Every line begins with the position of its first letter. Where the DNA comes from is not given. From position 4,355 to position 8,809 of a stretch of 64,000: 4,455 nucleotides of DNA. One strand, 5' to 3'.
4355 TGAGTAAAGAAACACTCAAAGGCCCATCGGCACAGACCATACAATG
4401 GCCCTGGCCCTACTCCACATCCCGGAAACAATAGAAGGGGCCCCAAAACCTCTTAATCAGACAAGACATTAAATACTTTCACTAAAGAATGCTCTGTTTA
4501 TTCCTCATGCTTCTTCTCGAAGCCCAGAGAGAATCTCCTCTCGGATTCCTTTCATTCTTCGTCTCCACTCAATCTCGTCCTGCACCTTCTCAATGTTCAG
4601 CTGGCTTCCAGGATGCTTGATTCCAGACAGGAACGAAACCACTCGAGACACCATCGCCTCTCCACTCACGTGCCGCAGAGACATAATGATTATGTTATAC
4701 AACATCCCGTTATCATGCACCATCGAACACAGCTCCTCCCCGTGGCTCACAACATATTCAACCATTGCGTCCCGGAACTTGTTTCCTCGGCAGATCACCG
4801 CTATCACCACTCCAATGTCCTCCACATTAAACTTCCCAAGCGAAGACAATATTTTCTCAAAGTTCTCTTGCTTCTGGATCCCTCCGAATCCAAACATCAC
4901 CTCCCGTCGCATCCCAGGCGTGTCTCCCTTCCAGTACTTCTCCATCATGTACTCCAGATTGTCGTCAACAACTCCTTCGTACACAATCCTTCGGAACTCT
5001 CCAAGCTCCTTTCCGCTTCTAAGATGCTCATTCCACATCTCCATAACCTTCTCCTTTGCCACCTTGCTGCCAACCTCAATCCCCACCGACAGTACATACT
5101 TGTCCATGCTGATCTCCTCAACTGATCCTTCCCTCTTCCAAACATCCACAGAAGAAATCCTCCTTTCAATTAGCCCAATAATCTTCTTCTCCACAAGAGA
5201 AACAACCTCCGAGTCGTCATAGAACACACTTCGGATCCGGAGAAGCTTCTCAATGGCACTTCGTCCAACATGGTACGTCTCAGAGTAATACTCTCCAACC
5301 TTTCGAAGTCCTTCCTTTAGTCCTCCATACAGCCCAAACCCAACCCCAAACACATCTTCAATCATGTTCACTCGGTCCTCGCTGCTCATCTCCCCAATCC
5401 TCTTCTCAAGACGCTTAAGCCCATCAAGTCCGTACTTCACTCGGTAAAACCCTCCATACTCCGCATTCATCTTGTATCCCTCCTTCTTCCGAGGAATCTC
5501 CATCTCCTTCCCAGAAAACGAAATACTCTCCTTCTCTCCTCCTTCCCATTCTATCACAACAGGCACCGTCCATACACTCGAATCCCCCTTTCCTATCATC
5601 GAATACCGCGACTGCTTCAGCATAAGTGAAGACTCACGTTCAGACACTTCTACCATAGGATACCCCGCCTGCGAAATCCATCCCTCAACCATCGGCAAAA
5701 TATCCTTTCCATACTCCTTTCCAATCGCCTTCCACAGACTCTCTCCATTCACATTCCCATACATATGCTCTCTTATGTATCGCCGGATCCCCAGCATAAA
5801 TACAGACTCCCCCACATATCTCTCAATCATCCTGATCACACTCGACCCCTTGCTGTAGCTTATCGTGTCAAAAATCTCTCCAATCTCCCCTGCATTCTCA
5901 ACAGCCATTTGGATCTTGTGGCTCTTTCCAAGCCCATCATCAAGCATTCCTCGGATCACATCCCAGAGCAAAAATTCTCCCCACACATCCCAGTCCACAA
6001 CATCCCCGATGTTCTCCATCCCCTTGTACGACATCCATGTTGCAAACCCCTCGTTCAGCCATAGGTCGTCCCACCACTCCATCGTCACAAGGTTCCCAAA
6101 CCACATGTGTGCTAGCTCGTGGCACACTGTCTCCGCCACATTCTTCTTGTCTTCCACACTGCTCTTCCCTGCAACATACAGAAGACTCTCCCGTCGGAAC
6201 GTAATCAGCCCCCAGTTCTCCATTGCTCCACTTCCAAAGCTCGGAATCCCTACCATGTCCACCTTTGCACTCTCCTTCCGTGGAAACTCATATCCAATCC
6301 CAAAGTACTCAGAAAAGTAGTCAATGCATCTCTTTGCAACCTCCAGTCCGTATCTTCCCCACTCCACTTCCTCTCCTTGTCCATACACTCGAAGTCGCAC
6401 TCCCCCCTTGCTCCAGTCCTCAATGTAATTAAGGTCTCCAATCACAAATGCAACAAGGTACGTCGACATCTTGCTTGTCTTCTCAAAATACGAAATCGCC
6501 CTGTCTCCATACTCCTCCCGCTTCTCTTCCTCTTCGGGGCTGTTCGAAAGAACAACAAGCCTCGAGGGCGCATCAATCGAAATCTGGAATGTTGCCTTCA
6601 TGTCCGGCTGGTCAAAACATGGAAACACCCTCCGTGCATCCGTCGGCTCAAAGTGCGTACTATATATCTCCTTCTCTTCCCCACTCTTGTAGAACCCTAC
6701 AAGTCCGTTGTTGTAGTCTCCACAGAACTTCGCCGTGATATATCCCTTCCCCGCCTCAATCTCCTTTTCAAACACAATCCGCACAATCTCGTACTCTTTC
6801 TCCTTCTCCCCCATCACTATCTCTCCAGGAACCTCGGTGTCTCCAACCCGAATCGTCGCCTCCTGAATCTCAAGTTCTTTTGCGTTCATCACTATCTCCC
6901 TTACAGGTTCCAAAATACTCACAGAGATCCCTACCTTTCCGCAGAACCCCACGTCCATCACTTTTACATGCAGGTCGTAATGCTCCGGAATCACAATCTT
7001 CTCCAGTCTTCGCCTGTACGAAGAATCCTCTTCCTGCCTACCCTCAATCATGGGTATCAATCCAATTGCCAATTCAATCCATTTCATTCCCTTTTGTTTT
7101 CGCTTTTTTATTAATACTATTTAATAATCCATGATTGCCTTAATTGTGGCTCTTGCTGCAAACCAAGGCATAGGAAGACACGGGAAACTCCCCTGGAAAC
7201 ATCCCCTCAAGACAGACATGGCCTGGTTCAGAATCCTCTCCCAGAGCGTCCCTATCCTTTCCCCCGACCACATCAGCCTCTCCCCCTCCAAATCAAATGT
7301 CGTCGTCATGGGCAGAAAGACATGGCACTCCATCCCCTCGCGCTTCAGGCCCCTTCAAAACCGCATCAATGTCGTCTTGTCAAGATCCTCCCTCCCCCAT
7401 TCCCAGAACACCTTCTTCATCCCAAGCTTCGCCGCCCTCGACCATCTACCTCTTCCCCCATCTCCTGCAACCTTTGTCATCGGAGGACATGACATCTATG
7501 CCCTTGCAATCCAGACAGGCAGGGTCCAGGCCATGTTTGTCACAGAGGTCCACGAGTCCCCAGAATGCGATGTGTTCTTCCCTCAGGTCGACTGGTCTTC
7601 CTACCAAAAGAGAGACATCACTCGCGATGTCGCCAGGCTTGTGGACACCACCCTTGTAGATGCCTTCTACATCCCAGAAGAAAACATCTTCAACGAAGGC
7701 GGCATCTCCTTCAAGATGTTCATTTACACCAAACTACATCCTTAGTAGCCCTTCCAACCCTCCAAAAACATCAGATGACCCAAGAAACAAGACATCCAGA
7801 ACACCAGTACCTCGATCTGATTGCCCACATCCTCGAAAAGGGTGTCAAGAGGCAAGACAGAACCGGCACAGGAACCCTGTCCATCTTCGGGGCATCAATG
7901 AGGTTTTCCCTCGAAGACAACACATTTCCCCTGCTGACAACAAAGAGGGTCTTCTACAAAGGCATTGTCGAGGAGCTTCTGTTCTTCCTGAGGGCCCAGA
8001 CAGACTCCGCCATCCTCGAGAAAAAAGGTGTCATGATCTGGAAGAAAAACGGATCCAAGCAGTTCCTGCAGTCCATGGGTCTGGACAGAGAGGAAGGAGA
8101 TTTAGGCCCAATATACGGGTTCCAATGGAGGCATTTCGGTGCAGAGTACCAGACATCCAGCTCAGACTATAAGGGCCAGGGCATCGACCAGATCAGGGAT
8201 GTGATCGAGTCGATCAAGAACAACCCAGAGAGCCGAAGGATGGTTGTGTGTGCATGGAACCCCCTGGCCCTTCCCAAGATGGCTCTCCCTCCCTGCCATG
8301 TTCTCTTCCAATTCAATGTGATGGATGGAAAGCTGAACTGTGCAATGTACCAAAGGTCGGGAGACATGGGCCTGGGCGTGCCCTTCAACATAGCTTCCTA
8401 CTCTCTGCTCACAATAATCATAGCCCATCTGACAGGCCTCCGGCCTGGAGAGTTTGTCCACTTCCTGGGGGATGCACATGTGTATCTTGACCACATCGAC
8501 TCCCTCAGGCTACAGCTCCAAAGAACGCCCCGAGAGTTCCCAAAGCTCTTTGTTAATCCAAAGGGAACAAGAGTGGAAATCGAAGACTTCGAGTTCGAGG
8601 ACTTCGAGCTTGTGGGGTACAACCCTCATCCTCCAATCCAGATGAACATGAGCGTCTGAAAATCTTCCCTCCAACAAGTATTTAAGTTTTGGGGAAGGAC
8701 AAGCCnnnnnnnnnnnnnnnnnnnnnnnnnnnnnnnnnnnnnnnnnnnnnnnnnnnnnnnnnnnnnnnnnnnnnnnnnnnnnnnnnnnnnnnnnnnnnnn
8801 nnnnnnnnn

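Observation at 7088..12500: GC-rich compositional island (DHFR-TS-SHMT, ABC transporter, NAP-like) with a razor-sharp switch to AT-rich DNA at ~12.5 kb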

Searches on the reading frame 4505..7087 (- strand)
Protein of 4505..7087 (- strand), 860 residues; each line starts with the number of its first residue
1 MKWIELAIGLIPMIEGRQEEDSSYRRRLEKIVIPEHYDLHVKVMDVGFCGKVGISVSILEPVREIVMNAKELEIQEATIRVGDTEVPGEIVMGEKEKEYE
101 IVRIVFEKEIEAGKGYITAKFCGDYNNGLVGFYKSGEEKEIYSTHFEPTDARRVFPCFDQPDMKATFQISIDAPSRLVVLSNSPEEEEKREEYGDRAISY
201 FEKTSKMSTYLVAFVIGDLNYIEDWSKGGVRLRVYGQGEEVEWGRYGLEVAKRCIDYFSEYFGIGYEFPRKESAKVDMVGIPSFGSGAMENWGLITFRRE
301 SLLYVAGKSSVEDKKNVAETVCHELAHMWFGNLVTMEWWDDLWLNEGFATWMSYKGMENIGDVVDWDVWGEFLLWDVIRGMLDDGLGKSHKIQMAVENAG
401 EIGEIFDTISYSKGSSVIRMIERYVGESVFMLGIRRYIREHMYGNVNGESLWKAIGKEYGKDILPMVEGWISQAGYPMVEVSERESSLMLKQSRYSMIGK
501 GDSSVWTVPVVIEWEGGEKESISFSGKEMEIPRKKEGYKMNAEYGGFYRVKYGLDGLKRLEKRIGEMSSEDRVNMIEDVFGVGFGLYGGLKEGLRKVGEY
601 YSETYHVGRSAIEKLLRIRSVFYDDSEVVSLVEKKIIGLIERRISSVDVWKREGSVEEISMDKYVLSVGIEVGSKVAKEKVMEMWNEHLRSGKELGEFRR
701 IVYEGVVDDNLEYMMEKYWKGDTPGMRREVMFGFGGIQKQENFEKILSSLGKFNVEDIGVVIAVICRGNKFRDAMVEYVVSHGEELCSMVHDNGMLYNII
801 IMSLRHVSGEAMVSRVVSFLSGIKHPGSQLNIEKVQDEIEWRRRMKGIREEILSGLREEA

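Call 4: search_protein_families(library=pfam, proteins=[window:4505-7087:-])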
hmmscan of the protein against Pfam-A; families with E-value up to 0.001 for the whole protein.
window:4505-7087:- (860 aa): 3 families
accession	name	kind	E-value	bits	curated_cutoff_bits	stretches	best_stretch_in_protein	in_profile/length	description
PF01433.26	Peptidase_M1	-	1.4e-79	267.1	27.7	1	246-470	1-218/218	Peptidase family M1 domain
PF17900.6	Peptidase_M1_N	-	3.2e-48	164.7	25.8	1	34-211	2-186/186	Peptidase M1 N-terminal domain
PF11838.14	ERAP1_C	-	7e-23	82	38.2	1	538-840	2-317/318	ERAP1-like C-terminal domain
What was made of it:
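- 4505..7087 (-): M1-family aminopeptidase, 860 aa. GC3 is 0.58. Four-fold sites on the coding strand are G 0.46 and C 0.03. Pfam Peptidase_M1, Peptidase_M1_N and ERAP1_C (call 4).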

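Call 25: find_encoding_contigs(protein=window:4505-7087:-, flank=10000, max_places=10)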
Protein window:4505-7087:- (860 aa): no gene with exactly this product is on record in the collection.
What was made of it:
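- Tried and rejected: An exact-sequence look-up of the window's aminopeptidase, intended to reach further towards the telomere in the T2T record, found nothing (call 25).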

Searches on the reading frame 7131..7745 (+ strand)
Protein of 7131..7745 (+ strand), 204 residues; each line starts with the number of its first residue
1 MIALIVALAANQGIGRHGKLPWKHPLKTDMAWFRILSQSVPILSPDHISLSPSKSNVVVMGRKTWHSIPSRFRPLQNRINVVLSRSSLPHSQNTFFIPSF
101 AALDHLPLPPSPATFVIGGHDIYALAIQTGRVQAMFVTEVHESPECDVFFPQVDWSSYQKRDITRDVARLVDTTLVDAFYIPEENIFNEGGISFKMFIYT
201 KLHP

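Call 4: search_protein_families(library=pfam, proteins=[window:7131-7745:+])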
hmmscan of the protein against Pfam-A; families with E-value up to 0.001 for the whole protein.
window:7131-7745:+ (204 aa): 1 family
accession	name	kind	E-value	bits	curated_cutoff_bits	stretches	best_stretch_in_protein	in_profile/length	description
PF00186.24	DHFR_1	-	2.1e-29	102.7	25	2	55-161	37-137/159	Dihydrofolate reductase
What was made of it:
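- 7131..7745 (+): Dihydrofolate reductase, 204 aa. GC3 is 0.66. Four-fold sites are C 0.59 and G 0.05. Pfam DHFR_1, E = 2e-29 (call 4).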

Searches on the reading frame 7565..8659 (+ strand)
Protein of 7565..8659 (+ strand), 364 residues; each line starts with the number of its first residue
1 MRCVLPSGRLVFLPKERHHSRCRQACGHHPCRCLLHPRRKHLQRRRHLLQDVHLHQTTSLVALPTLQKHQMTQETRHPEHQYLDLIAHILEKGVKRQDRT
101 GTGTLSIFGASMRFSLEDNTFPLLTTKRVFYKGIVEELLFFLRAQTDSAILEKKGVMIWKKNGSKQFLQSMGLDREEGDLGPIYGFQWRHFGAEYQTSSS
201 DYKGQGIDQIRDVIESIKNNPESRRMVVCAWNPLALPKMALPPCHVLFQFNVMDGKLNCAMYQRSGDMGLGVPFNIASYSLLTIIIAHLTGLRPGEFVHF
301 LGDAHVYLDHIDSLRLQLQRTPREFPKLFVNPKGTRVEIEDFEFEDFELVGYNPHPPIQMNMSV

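Call 4: search_protein_families(library=pfam, proteins=[window:7565-8659:+])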
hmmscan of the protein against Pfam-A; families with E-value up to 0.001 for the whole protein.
window:7565-8659:+ (364 aa): 1 family
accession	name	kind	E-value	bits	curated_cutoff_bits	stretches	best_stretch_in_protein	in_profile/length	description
PF00303.24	Thymidylat_synt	-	1.2e-112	375.9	24.3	1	80-364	1-266/266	Thymidylate synthase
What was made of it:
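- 7775..8659 (+): Thymidylate synthase, 294 aa as annotated in the T2T assembly. The longer ORF from 7565 is an upstream extension. Pfam Thymidylat_synt, E = 1e-112 (call 4).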
